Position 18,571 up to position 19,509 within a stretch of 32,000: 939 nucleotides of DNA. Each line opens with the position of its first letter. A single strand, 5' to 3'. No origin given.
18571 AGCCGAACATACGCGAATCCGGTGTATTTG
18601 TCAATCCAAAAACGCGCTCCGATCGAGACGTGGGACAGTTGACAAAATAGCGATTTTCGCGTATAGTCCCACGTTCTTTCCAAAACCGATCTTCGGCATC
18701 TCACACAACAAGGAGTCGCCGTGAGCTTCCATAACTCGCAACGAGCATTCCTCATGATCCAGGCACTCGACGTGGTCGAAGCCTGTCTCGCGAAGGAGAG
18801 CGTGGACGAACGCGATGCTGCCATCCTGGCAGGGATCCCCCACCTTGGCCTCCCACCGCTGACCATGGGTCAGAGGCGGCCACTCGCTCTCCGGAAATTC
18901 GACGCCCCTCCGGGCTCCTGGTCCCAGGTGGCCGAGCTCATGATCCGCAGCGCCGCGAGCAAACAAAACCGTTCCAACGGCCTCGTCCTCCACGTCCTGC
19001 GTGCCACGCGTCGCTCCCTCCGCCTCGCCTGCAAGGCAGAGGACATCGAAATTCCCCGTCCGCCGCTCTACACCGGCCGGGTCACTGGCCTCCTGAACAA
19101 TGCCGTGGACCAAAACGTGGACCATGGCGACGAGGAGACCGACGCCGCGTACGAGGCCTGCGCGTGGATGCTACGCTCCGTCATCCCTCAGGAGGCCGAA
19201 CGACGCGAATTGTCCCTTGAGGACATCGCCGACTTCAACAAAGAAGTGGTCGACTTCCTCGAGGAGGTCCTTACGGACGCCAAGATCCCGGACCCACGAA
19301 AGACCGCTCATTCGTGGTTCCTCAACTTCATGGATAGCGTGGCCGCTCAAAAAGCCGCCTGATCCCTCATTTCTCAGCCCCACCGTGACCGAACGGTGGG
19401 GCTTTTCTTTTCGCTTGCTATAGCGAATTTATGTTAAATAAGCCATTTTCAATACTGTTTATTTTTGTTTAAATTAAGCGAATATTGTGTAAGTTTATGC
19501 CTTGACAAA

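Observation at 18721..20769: Tandem pair of uncharacterised paralogs, each with a near-consensus promoter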

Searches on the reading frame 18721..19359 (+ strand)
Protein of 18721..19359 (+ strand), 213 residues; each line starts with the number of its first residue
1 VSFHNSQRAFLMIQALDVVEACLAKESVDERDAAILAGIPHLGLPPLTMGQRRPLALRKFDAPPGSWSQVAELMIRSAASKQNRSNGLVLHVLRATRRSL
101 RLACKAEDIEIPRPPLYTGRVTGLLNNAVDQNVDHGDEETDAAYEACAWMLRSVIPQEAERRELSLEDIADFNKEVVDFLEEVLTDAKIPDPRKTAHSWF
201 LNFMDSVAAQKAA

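Call 4: search_protein_families(library=pfam, proteins=[window:18721-19359:+], max_evalue=1)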
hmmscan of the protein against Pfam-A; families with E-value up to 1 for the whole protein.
window:18721-19359:+ (213 aa): 0 families

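Call 9: search_protein_families(library=phrogs, proteins=[window:18721-19359:+], max_evalue=1)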
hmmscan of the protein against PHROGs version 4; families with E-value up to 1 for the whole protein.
window:18721-19359:+ (213 aa): 1 family
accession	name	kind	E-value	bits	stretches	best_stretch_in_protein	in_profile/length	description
phrog_29896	-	unknown function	0.25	12.4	0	82-108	24-50/70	-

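Call 10: search_protein_families(library=ncbifam, proteins=[window:18721-19359:+], max_evalue=1)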
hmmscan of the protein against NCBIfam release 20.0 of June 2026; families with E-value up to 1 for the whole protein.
window:18721-19359:+ (213 aa): 0 families

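Call 11: search_protein_families(library=padloc, proteins=[window:18721-19359:+], max_evalue=1)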
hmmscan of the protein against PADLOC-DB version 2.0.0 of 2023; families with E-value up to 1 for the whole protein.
window:18721-19359:+ (213 aa): 0 families

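Call 12: find_homologous_proteins(query=window:18721-19359:+)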
Query window:18721-19359:+ (213 aa): 1 proteins with E <= 0.001 among 1209 candidates.
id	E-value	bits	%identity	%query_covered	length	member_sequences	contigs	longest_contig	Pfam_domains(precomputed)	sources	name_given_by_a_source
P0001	6.2e-128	443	100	95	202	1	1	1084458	-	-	-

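Call 22: search_solved_structures(query=A3, max_evalue=10)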
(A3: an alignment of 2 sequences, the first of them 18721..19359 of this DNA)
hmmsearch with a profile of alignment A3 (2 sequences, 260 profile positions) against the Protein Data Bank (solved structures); distinct sequences matched with E-value up to 10: 2.
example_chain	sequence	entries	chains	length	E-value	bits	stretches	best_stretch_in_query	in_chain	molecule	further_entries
3nq2_A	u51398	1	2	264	0.81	12.5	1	168-233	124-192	deoxyribose phosphate aldolase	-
3nq8_A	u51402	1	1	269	1.6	11.5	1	168-233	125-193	deoxyribose phosphate aldolase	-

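Call 26: find_related_loci(query=A3, collection=genome_contigs, flank=10000)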
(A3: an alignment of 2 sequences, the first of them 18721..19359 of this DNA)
Query A3 (213 aa) in genome_contigs; peptide patterns used: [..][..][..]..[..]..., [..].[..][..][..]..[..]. (x = any residue, [..] = any of these).
178 stretches matched a pattern, but none encodes a relative of the query by tblastn (E <= 1e-3).
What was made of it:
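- Tried and rejected: The first genome-collection scan, with the A+B profile, found nothing (call 26).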

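Call 29: search_protein_representatives(alignment_id=A3)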
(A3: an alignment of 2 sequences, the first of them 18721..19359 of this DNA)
Query: 2 sequences, 260 profile positions. Proteins with E-value up to 0.001 (for the whole library): 21; up to 1e-10: 16; up to 1e-30: 3. The best 21 are listed.
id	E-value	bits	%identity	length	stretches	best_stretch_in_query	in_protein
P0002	8.7e-128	441.8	-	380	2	1-137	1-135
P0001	2.6e-95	335.3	-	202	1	14-260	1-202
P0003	1.9e-31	126.0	-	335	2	10-132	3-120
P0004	6.0e-29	117.8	-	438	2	7-174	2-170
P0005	3.2e-25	105.6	-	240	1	9-189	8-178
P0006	4.2e-23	98.7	-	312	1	14-237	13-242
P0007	2.0e-22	96.4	-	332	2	8-133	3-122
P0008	7.7e-22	94.5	-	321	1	10-234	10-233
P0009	4.8e-20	88.6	-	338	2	9-173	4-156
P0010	1.6e-19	86.9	-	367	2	4-133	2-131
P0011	5.3e-19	85.2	-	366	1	10-140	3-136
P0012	1.1e-15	74.3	-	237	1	14-194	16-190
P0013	1.6e-15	73.8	-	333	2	11-129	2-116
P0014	7.0e-15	71.7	-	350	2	10-172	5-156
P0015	2.8e-14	69.7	-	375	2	10-133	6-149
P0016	3.4e-11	59.6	-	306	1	14-235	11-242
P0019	2.0e-06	44.0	-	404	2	9-118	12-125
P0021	5.0e-06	42.7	-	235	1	21-184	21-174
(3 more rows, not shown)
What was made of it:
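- There are 19 further relatives among 1.84 billion representatives (call 29).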

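Call 62: predict_structure(alignment_id=A9)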
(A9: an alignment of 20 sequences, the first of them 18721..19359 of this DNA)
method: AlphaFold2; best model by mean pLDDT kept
length: 213 residues; sequences in the alignment: 20
mean_pLDDT: 91.3   pTM: 0.72
mean pLDDT of the five models: 91.3, 91.0, 90.6, 89.5, 88.4
residues with pLDDT >= 90: 169; 70-90: 35; 50-70: 9; < 50: 0
segments of 3 or more residues with pLDDT < 50: none
pLDDT, mean of each block of 10 residues (from residue 1): 78 93 92 92 75 88 93 93 78 92 91 88 95 97 98 95 90 98 98 98 97 91
secondary structure, 60 per line:
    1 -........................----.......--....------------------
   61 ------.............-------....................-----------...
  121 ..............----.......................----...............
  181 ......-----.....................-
elements in order: H2-25 H30-36 H39-42 H67-79 H87-106 H118-134 H139-161 H166-186 H192-212
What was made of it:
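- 18721..19362 (+): Gene A, the short paralog: 213 aa, pI 5.4, no tail. An N domain carries the APPGSW loop and a four-helix C domain packs against it in one compact all-alpha unit. AlphaFold2 gives pLDDT 91.3 and pTM 0.72 (call 62).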

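Call 65: fold_search(model_id=the predicted structure, library=pdb)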
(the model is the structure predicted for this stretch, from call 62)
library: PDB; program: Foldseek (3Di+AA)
matches with E <= 10: 146; with E <= 0.001: 0
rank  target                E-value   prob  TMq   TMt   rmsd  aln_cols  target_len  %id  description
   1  8upq_A                8.1e-01  0.16  0.18  0.12  18.4       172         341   14  Campylobacter jejuni ketol-acid reductoisomerase in complex with 2,3-dihydroxy-3-isovalerate. (released 2024-04-24)
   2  5cwb                  9.4e-01  0.66  0.37  0.39  13.2       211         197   11  Crystal structure of de novo designed helical repeat protein DHR4 (released 2015-12-16)
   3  9bae_B                9.9e-01  0.18  0.17  0.12  19.2       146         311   12  Crystal structure of Staphylococcus aureus ketol-acid reductoisomerase in complex with Mg2+, and JK-5-115 (released 2025-04-09)
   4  8swm                  1.2e+00  0.15  0.18  0.12  18.9       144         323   15  Crystal structure of Campylobacter jejuni ketol-acid reductoisomerase in complex with 2-acetolactate (released 2024-04-24)
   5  8upq_B                1.5e+00  0.14  0.18  0.12  17.7       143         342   16  Campylobacter jejuni ketol-acid reductoisomerase in complex with 2,3-dihydroxy-3-isovalerate. (released 2024-04-24)
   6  4tsk                  1.5e+00  0.13  0.18  0.12  20.1       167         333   14  Ketol-acid reductoisomerase from Alicyclobacillus acidocaldarius (released 2014-07-09)
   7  7q07                  1.6e+00  0.14  0.18  0.12  21.3       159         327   14  Ketol-acid reductoisomerase from Methanothermococcus thermolithotrophicus in the open state with NADP and tartrate (released 2021-12-08)
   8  6ff6                  1.8e+00  0.16  0.26  0.25  16.6       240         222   12  Crystal structure of novel repeat protein BRIC1 (released 2018-09-05)
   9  8upq_D                1.8e+00  0.10  0.18  0.12  18.5       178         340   15  Campylobacter jejuni ketol-acid reductoisomerase in complex with 2,3-dihydroxy-3-isovalerate. (released 2024-04-24)
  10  8upq_E                2.0e+00  0.13  0.18  0.12  16.8       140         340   16  Campylobacter jejuni ketol-acid reductoisomerase in complex with 2,3-dihydroxy-3-isovalerate. (released 2024-04-24)
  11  8ep7_B                2.0e+00  0.10  0.16  0.11  21.3       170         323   15  Crystal Structure of the Ketol-acid Reductoisomerase from Bacillus anthracis in complex with NADP (released 2022-10-19)
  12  5okf_B                2.0e+00  0.05  0.17  0.16  17.9       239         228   13  CH1 chimera of human 14-3-3 sigma with the HSPB6 phosphopeptide in a conformation with self-bound phosphopeptides (released 2017-10-11)
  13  6e9t_A                2.1e+00  0.16  0.26  0.25  14.6       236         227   11  DHF58 filament (released 2018-11-21)
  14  6tdu_D                2.2e+00  0.06  0.14  0.16  19.5       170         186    8  Cryo-EM structure of Euglena gracilis mitochondrial ATP synthase, full dimer, rotational states 1 (released 2019-11-27)
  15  2v7d_B                2.2e+00  0.04  0.15  0.15  17.2       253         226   11  14-3-3 protein zeta in complex with Thr758 phosphorylated integrin beta2 peptide (released 2008-06-24)
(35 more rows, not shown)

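Call 68: find_encoding_contigs(protein=P0005, flank=10000, max_places=4)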
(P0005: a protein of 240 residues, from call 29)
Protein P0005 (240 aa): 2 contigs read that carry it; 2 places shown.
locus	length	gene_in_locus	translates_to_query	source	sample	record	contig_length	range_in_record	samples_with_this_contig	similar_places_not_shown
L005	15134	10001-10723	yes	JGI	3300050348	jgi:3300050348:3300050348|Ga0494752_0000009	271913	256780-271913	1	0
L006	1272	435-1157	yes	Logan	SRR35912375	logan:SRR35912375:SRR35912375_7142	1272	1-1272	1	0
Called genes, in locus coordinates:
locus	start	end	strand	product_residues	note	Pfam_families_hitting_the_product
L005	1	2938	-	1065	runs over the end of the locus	PF00133:tRNA-synt_1, PF09334:tRNA-synt_1g (weak), PF00300:His_Phos_1, PF00133:tRNA-synt_1, PF08264:Anticodon_1, PF10458:Val_tRNA-synt_C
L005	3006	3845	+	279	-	PF13489:Methyltransf_23, PF08241:Methyltransf_11, PF08242:Methyltransf_12 (faint), PF13649:Methyltransf_25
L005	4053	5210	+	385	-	PF01368:DHH (weak)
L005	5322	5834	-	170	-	PF00588:SpoU_methylase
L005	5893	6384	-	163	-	-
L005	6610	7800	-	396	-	-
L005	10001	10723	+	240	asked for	-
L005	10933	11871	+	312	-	-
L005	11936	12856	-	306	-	PF00398:RrnaAD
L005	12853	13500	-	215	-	PF01300:Sua5_yciO_yrdC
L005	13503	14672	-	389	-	PF03462:PCRF, PF00472:RF-1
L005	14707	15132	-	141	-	?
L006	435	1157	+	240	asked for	-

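Call 69: find_encoding_contigs(protein=P0021, flank=10000, max_places=4)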
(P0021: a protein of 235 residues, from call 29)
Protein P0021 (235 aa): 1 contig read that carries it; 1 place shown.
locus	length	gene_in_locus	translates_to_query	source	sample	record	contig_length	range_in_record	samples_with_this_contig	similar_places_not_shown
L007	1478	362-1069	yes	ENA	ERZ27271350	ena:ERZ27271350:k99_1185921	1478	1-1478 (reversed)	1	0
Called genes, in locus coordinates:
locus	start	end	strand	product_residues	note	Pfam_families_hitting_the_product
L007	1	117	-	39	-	?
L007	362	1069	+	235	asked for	-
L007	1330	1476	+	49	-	?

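Call 73: fold_search(model_id=the predicted structure, library=viral)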
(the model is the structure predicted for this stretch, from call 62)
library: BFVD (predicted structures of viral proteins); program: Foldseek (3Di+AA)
matches with E <= 10: 100; with E <= 0.001: 0
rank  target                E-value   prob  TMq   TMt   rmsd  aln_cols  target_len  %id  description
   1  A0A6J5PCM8            4.9e-01  0.16  0.20  0.06  19.9       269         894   10  Uncharacterized protein [uncultured Caudovirales phage]
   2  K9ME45                1.1e+00  0.51  0.27  0.37  10.1       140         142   15  (no name in the UniProt tables at hand)
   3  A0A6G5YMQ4            1.3e+00  0.10  0.20  0.07  18.9       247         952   11  (no name in the UniProt tables at hand)
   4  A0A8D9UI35            1.4e+00  0.05  0.15  0.04  20.8       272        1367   13  (no name in the UniProt tables at hand)
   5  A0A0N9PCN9            1.8e+00  0.07  0.18  0.15  19.2       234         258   11  Uncharacterized protein [Acidianus bottle-shaped virus 3 strain ABV3]
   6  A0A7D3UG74            2.2e+00  0.12  0.21  0.10  17.5       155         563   11  (no name in the UniProt tables at hand)
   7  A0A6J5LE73            2.2e+00  0.05  0.15  0.08  18.7       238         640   14  Uncharacterized protein [uncultured Caudovirales phage]
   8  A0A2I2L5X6            2.3e+00  0.14  0.28  0.18  12.9       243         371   11  Ankyrin-repeat protein [Orpheovirus IHUMI-LCC2]
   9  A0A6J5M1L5            2.4e+00  0.06  0.18  0.17  18.6       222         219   11  RpoE DNA-directed RNA polymerase specialized sigma subunit, sigma24 homolog [uncultured Caudovirales phage]
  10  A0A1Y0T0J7            2.5e+00  0.25  0.25  0.40  10.5       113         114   13  Uncharacterized protein [Pseudomonas phage Phabio]
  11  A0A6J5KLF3            2.5e+00  0.05  0.18  0.05  32.0       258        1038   12  Uncharacterized protein [uncultured Caudovirales phage]
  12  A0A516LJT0            2.8e+00  0.11  0.16  0.19  13.3       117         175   14  (no name in the UniProt tables at hand)
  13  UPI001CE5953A         2.9e+00  0.02  0.13  0.05  34.0       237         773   11  (no name look-up for this kind of identifier)
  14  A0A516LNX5            3.0e+00  0.06  0.16  0.18  18.1       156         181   15  (no name in the UniProt tables at hand)
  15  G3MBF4                3.0e+00  0.05  0.13  0.14  22.3       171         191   13  Gp84 [Bacillus phage G]
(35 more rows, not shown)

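Call 74: find_encoding_contigs(protein=P0012, flank=6000, max_places=3)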
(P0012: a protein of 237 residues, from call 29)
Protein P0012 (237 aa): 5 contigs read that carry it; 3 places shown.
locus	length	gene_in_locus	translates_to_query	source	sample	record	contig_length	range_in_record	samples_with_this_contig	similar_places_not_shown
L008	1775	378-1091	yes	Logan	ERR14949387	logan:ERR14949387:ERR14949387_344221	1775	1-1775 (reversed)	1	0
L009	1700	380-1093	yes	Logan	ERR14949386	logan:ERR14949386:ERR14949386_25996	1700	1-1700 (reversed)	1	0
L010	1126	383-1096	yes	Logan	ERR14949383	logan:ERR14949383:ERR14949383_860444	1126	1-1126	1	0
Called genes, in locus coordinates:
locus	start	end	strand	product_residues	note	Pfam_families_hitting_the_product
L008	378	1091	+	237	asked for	-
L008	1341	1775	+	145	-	?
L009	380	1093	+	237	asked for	-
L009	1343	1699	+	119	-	?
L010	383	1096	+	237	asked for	-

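Call 75: find_encoding_contigs(protein=P0008, flank=6000, max_places=3)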
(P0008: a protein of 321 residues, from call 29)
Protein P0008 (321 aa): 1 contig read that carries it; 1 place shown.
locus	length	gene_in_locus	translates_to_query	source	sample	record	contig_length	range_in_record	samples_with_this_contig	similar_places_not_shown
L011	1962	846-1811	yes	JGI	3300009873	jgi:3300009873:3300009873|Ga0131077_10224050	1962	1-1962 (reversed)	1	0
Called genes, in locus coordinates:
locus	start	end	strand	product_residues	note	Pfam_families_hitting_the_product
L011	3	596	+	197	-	?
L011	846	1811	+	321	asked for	-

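Call 84: find_encoding_contigs(protein=P0003, flank=7000, max_places=2)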
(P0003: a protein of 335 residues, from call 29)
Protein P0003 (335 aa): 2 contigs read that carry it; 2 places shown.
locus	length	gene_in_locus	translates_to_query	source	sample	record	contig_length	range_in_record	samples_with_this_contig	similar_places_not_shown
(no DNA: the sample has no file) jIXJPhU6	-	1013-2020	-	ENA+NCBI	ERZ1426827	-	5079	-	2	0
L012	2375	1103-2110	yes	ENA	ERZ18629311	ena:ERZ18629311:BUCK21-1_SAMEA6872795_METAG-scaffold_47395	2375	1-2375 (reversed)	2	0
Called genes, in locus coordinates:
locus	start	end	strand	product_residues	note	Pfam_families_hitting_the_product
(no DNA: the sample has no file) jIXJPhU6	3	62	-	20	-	?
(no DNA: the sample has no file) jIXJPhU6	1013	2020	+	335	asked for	-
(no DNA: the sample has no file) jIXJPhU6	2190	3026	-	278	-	PF00398:RrnaAD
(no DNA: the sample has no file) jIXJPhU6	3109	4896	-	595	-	PF00664:ABC_membrane (weak), PF00005:ABC_tran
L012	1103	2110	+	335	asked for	-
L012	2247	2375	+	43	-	?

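Call 85: find_encoding_contigs(protein=P0004, flank=7000, max_places=2)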
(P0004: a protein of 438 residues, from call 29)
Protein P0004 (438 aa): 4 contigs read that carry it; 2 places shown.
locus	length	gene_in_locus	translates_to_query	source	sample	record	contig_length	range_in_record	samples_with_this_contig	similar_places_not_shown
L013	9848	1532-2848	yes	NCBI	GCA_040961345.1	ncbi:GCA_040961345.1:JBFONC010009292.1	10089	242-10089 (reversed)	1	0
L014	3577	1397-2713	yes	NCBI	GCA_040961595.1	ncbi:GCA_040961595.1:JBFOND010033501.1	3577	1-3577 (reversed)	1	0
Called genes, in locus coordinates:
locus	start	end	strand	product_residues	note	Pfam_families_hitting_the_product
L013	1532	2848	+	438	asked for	-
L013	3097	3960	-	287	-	PF00398:RrnaAD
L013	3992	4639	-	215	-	PF01300:Sua5_yciO_yrdC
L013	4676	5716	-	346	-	PF01073:3Beta_HSD, PF01370:Epimerase, PF02719:Polysacc_synt_2, PF04321:RmlD_sub_bind, PF13460:NAD_binding_10 (weak), PF16363:GDP_Man_Dehyd, PF07993:NAD_binding_4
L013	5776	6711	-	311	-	PF01073:3Beta_HSD, PF01370:Epimerase, PF02719:Polysacc_synt_2, PF04321:RmlD_sub_bind, PF07993:NAD_binding_4 (faint), PF16363:GDP_Man_Dehyd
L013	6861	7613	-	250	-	-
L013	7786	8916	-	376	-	PF03462:PCRF, PF00472:RF-1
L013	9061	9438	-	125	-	PF09685:MamF_MmsF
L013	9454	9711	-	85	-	-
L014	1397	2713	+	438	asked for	-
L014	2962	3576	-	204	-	?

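Call 86: find_encoding_contigs(protein=P0019, flank=7000, max_places=2)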
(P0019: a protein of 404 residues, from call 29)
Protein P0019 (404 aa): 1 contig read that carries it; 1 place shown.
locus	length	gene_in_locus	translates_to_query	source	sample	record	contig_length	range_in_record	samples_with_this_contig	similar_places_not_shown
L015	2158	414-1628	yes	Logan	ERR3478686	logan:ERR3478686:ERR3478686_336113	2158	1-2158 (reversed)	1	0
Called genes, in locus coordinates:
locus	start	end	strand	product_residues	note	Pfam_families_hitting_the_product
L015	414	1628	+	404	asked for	-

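Call 93: list_cluster_members(proteins=[P0010, P0004, P0003, P0005, P0006, P0016, P0011])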
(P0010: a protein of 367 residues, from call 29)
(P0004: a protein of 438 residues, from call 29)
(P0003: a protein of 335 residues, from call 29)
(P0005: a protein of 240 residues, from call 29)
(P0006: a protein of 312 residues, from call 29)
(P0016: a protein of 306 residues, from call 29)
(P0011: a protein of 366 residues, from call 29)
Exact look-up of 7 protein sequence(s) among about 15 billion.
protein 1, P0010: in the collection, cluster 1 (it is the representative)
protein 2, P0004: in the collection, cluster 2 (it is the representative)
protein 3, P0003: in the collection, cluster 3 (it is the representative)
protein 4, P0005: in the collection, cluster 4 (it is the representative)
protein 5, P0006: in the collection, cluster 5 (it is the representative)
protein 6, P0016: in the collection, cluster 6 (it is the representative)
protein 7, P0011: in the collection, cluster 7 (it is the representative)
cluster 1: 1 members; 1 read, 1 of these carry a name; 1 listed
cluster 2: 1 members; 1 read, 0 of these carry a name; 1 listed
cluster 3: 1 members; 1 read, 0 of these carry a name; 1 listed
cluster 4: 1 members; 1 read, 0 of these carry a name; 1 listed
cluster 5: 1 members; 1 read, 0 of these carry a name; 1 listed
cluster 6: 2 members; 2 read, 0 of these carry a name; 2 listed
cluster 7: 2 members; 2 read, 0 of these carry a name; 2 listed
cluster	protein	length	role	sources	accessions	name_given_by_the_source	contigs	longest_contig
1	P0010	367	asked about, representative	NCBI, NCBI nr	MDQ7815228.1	MAG: hypothetical protein RDU25_05515 [Patescibacteria group bacterium] | hypothetical protein [Patescibacteria group bacterium]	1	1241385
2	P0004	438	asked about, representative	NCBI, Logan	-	-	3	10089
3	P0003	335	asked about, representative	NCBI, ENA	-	-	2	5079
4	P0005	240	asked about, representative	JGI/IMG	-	-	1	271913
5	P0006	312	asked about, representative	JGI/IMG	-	-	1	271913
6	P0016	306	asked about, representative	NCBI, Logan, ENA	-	-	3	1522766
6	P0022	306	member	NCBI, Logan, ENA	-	-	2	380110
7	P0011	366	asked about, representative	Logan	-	-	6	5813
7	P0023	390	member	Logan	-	-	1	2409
